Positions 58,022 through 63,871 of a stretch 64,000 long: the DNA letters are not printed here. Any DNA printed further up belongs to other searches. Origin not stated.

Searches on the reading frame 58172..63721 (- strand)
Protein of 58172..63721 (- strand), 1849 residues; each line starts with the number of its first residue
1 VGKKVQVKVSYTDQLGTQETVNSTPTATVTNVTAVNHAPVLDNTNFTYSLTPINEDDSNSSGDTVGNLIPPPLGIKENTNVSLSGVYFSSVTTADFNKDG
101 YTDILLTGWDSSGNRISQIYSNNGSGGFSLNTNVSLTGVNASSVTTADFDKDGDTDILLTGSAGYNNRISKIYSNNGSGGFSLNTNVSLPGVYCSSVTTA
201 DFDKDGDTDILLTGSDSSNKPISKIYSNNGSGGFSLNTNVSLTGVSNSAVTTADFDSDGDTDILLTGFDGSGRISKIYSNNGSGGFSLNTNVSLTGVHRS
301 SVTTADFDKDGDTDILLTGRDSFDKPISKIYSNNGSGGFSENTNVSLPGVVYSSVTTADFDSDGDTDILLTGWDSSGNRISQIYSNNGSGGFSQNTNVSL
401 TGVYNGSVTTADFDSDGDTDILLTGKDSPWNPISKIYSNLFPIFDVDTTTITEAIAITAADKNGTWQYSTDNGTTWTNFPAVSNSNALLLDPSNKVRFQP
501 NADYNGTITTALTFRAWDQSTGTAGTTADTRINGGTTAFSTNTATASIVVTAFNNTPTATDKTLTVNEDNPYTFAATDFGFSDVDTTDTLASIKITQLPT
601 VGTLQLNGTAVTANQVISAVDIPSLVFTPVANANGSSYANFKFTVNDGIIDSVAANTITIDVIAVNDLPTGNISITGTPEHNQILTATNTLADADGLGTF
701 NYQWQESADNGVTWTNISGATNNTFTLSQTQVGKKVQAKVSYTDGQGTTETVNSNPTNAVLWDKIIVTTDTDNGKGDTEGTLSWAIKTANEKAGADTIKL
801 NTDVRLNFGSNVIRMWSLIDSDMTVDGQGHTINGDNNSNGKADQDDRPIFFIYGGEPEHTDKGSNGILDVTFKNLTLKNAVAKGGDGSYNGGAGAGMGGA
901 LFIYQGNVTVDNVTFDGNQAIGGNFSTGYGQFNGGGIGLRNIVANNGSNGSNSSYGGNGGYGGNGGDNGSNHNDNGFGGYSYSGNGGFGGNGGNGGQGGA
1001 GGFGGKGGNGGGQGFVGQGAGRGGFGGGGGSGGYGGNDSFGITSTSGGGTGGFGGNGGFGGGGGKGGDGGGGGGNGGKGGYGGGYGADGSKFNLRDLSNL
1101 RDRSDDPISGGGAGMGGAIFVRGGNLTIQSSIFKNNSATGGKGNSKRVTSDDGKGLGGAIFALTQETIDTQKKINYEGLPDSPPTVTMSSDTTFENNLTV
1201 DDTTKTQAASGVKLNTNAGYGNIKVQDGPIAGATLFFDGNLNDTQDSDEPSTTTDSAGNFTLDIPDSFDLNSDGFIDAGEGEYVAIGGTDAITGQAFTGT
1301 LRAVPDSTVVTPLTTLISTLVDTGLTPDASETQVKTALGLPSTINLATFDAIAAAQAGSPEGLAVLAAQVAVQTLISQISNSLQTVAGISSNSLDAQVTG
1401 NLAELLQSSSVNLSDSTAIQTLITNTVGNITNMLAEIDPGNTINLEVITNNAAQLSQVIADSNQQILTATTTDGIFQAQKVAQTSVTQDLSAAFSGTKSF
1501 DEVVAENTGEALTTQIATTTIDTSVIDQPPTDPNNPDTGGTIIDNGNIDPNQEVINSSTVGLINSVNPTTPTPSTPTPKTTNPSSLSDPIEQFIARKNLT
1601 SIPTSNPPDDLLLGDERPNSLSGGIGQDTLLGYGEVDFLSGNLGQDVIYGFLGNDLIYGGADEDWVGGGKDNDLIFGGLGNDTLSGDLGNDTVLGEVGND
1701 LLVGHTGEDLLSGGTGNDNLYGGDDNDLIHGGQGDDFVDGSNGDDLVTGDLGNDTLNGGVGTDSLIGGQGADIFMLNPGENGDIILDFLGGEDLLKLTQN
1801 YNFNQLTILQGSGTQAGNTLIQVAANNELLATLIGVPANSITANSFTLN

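Call 6: search_protein_families(library=pfam, proteins=[window:58172-63721:-], max_evalue=0.001)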
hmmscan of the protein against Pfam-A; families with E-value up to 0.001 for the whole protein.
window:58172-63721:- (1849 aa): 4 families
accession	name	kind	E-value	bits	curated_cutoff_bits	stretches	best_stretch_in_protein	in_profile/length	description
PF13517.12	FG-GAP_3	-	1.5e-37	128.4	26.9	6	95-158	1-60/61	FG-GAP-like repeat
PF01839.29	FG-GAP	-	8.1e-21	73.9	22.1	0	141-166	2-26/37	FG-GAP repeat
PF00353.25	HemolysinCabind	-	1.2e-18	67.1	23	4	1704-1738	2-36/36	RTX calcium-binding nonapeptide repeat (4 copies)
PF17803.7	Cadherin_4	-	9.3e-06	26.5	25.1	1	544-609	1-66/71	Bacterial cadherin-like domain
